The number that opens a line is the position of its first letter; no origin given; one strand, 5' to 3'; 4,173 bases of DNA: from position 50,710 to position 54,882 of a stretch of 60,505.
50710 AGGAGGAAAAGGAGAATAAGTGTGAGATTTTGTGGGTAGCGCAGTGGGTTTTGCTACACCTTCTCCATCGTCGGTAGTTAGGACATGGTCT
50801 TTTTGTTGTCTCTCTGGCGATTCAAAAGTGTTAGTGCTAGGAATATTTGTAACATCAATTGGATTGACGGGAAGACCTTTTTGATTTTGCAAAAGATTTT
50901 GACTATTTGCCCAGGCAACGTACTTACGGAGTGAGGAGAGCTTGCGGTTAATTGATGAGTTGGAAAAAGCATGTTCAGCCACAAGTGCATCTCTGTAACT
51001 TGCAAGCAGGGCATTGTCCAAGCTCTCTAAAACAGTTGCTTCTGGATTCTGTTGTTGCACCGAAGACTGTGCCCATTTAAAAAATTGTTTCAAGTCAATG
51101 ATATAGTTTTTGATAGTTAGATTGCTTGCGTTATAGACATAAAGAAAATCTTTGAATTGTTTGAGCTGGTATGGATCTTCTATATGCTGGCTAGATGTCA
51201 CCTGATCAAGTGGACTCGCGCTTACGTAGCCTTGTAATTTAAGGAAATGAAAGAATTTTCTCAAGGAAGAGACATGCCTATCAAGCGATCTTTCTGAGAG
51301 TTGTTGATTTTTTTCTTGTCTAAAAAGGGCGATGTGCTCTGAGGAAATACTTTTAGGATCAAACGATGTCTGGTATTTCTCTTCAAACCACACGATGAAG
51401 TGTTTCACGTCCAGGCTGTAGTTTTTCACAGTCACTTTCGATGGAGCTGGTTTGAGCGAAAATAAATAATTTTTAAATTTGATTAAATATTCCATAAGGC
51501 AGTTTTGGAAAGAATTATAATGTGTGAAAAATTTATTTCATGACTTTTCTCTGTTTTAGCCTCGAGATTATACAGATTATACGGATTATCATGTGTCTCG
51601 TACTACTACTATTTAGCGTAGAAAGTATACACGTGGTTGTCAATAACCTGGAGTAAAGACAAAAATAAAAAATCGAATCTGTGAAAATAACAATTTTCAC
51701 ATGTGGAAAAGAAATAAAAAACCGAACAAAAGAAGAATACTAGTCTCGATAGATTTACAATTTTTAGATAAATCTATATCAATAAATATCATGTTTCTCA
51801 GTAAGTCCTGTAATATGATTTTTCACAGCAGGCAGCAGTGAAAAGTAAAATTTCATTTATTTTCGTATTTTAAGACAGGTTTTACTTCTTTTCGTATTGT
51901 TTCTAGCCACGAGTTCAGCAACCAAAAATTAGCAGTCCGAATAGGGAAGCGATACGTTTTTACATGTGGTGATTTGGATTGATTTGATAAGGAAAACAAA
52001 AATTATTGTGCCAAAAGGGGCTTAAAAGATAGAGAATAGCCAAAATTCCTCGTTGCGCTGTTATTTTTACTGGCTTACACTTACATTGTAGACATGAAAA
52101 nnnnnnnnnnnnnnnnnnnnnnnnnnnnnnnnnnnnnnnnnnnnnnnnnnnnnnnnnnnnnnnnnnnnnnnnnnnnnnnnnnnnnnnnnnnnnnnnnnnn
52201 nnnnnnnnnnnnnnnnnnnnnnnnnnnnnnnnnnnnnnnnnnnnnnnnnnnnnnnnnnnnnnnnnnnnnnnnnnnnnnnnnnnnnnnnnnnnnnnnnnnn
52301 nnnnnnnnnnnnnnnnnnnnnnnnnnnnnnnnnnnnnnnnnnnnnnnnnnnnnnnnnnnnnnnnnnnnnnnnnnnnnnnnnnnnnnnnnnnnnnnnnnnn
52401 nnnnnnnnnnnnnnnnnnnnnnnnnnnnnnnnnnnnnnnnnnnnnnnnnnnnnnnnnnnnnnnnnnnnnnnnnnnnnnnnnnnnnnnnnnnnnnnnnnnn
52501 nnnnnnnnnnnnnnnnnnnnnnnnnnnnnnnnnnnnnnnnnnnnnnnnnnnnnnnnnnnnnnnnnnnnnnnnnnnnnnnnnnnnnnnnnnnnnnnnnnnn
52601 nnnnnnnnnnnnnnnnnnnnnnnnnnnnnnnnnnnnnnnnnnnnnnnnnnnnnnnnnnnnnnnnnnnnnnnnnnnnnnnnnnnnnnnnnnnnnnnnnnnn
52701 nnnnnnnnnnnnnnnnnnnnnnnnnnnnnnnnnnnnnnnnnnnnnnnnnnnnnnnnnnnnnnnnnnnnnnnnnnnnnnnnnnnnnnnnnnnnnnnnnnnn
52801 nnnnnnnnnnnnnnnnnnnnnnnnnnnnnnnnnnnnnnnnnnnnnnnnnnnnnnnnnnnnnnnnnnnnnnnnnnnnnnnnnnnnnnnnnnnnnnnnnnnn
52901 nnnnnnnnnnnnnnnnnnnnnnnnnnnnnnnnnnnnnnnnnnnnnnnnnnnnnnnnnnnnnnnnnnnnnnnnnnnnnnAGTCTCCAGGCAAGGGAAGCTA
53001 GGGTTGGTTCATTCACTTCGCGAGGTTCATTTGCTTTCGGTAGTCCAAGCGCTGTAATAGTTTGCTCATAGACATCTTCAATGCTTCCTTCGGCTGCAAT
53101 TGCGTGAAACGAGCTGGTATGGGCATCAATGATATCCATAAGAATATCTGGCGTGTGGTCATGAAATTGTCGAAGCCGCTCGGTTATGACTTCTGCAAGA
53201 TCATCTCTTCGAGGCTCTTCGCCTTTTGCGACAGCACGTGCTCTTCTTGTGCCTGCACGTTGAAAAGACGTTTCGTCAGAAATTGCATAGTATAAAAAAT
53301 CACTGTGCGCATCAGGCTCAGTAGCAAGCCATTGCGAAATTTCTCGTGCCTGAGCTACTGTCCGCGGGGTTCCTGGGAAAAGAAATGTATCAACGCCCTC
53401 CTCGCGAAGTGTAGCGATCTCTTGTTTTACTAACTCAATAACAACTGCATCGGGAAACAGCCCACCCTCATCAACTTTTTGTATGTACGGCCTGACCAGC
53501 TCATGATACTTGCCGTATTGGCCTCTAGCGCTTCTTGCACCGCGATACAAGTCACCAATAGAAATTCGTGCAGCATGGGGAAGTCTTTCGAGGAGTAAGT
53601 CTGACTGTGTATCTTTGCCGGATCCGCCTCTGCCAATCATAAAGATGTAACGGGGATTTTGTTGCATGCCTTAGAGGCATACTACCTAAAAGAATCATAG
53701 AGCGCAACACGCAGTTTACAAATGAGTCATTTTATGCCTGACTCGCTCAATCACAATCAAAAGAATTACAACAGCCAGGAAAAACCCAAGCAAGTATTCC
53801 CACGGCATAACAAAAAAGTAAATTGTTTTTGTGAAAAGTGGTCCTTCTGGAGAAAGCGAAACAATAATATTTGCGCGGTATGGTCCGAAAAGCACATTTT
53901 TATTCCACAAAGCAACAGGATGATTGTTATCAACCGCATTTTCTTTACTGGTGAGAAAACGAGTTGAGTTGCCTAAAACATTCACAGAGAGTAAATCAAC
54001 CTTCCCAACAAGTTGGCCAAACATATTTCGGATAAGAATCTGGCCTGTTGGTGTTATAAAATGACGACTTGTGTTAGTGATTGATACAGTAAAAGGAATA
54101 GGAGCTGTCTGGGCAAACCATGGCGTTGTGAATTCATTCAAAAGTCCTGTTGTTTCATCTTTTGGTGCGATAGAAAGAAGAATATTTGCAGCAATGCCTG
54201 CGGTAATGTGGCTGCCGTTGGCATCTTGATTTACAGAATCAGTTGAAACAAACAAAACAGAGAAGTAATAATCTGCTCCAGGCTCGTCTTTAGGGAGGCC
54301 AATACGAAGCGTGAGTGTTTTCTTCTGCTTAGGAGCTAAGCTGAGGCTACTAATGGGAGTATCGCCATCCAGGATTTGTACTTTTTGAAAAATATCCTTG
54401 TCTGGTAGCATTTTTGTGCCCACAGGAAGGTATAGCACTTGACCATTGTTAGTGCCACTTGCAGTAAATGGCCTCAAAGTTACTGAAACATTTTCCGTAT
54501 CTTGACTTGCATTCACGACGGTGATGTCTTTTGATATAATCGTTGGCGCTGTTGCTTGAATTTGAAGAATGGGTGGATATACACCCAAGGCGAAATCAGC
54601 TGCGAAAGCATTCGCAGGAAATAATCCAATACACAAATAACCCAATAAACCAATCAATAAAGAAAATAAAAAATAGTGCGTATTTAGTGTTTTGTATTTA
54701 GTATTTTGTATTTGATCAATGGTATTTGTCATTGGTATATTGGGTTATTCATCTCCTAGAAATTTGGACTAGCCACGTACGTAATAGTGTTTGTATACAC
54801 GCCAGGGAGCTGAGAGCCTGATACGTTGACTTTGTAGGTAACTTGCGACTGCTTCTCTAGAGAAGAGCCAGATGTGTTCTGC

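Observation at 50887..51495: Two recombinase core-binding (SAM-like) domains without a catalytic domain, on the cytoplasmic end of the surface fibre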

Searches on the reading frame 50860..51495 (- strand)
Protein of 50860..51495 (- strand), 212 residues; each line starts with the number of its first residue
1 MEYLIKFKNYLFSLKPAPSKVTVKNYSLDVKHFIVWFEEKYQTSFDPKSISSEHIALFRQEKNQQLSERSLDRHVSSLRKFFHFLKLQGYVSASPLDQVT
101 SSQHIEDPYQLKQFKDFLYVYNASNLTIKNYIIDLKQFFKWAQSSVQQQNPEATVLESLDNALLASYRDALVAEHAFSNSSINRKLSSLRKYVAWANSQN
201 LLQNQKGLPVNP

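Call 10: search_solved_structures(query=window:50860-51495:-, max_evalue=0.01, show_alignments=2)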
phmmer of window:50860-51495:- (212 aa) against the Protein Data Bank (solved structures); distinct sequences matched with E-value up to 0.01: 0.

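Call 51: predict_structure(alignment_id=A2)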
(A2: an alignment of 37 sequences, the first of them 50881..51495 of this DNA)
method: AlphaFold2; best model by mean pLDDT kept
length: 205 residues; sequences in the alignment: 37
mean_pLDDT: 92.7   pTM: 0.55
mean pLDDT of the five models: 92.7, 92.1, 91.2, 91.0, 90.3
residues with pLDDT >= 90: 179; 70-90: 17; 50-70: 6; < 50: 3
segments of 3 or more residues with pLDDT < 50: 102-104
pLDDT, mean of each block of 10 residues (from residue 1): 95 96 97 98 97 96 94 95 97 83 67 95 95 97 91 89 95 93 96 95 81
secondary structure, 60 per line:
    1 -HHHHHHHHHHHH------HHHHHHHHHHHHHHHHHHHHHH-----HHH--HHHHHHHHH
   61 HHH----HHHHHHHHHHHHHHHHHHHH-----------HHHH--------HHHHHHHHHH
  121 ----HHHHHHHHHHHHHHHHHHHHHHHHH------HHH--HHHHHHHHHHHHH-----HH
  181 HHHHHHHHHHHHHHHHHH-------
elements in order: H2-13 H20-41 H52-63 H68-87 H99-102 H111-120 H125-149 H161-173 H179-198

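Call 55: fold_search(model_id=the predicted structure, library=pdb)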
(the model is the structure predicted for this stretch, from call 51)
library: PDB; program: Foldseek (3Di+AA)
matches with E <= 10: 167; with E <= 0.001: 0
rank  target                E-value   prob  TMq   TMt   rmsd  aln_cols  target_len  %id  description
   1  1z19_B                9.5e-02  1.00  0.40  0.29   3.6       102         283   15  Crystal structure of a lambda integrase(75-356) dimer bound to a COC' core site (released 2005-06-28)
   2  1a0p                  1.1e-01  1.00  0.39  0.30   9.4       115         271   15  SITE-SPECIFIC RECOMBINASE, XERD (released 1998-03-18)
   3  3nrw                  1.5e-01  1.00  0.38  0.72   2.0        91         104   15  Crystal Structure of the N-terminal domain of Phage integrase/site-specific recombinase (tnp) from Haloarcula marismortu (released 2010-08-25)
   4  5vfz                  1.9e-01  1.00  0.40  0.29   2.2        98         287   17  Integrase from mycobacterium phage Brujita (released 2018-04-18)
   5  1z19_A                2.1e-01  1.00  0.39  0.30   3.7       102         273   15  Crystal structure of a lambda integrase(75-356) dimer bound to a COC' core site (released 2005-06-28)
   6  5hxy_B                2.1e-01  1.00  0.33  0.25   2.9        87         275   21  Crystal structure of XerA recombinase (released 2017-02-01)
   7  5j0n_F                2.2e-01  1.00  0.39  0.23   2.8        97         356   15  Lambda excision HJ intermediate (released 2017-02-08)
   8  1z1b_A                2.6e-01  1.00  0.39  0.23   2.7        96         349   16  Crystal structure of a lambda integrase dimer bound to a COC' core site (released 2005-06-28)
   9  5hxy_F                2.9e-01  1.00  0.34  0.26   2.7        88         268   20  Crystal structure of XerA recombinase (released 2017-02-01)
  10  2a3v_A                3.4e-01  1.00  0.33  0.22   2.5        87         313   10  Structural basis for broad DNA-specificity in integron recombination (released 2006-05-02)
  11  2a3v_C                3.4e-01  1.00  0.33  0.22   2.5        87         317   10  Structural basis for broad DNA-specificity in integron recombination (released 2006-05-02)
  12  5hxy_A                4.0e-01  0.99  0.33  0.25   2.8        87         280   21  Crystal structure of XerA recombinase (released 2017-02-01)
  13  1p7d_A                4.5e-01  0.99  0.36  0.27   3.4        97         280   15  Crystal structure of the Lambda Integrase (residues 75-356) bound to DNA (released 2003-08-12)
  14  2a3v_B                4.7e-01  1.00  0.32  0.21   2.1        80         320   10  Structural basis for broad DNA-specificity in integron recombination (released 2006-05-02)
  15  1z1b_B                4.7e-01  0.99  0.39  0.24   3.7       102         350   15  Crystal structure of a lambda integrase dimer bound to a COC' core site (released 2005-06-28)
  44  2oxo                  2.6e+00  0.87  0.37  0.74   2.8        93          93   16  Crystallization and structure determination of the core-binding domain of bacteriophage lambda integrase (released 2008-02-26)
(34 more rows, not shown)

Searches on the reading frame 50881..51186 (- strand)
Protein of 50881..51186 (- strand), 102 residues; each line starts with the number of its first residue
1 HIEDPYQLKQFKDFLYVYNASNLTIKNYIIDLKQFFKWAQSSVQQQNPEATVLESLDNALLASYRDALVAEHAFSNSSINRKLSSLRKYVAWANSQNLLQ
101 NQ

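Call 39: search_protein_families(library=pfam, proteins=[window:50881-51186:-], max_evalue=0.01)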
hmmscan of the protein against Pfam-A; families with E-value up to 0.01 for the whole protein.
window:50881-51186:- (102 aa): 3 families
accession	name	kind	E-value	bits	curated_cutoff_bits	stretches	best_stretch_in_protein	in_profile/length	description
PF02899.23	Phage_int_SAM_1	-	6.3e-11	42.9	22.3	1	8-96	1-82/83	Phage integrase, N-terminal SAM-like domain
PF13495.12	Phage_int_SAM_4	-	5.2e-05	24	27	1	8-93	2-78/85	Phage integrase, N-terminal SAM-like domain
PF13102.12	Phage_int_SAM_5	-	5.8e-05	23.8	22.3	0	8-40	51-83/98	Phage integrase SAM-like domain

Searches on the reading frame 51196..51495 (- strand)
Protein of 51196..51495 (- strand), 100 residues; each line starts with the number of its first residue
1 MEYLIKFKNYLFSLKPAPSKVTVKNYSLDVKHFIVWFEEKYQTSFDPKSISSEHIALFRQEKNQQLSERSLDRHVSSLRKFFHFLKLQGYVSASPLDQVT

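Call 39: search_protein_families(library=pfam, proteins=[window:51196-51495:-], max_evalue=0.01)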
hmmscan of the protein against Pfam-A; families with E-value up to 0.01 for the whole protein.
window:51196-51495:- (100 aa): 2 families
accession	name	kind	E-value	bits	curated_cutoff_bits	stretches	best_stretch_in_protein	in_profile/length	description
PF02899.23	Phage_int_SAM_1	-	1.4e-11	44.9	22.3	1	6-89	3-83/83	Phage integrase, N-terminal SAM-like domain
PF13495.12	Phage_int_SAM_4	-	1.7e-05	25.6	27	1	19-83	15-76/85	Phage integrase, N-terminal SAM-like domain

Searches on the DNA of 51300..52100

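Call 48: search_rna_families(source=window, start=51300, end=52100, threshold=evalue, max_evalue=1)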
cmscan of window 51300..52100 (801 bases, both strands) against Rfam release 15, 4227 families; matches with E-value up to 1: 0.
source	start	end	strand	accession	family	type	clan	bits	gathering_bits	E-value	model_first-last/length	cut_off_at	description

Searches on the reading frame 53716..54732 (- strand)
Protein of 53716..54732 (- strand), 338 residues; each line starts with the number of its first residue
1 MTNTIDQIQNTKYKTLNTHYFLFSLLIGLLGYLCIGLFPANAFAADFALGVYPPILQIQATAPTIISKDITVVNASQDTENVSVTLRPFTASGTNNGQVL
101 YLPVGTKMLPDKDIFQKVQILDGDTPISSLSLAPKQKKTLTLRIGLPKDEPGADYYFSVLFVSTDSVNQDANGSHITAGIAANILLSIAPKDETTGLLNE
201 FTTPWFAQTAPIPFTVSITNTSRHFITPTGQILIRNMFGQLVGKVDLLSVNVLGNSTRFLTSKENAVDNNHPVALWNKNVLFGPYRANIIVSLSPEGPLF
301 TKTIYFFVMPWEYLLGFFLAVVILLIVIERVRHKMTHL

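Call 11: search_protein_families(library=ncbifam, proteins=[window:53716-54732:-], max_evalue=0.001)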
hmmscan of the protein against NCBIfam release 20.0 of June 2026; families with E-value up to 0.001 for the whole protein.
window:53716-54732:- (338 aa): 0 families

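Call 39: search_protein_families(library=pfam, proteins=[window:53716-54732:-], max_evalue=0.01)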
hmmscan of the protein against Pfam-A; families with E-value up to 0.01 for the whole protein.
window:53716-54732:- (338 aa): 1 family
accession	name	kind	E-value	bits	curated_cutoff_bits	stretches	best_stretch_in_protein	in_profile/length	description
PF06030.18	WxLIP_PGBD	-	0.0013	19.2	27.3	1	70-150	33-108/121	WxL Interacting Protein, peptidoglycan binding domain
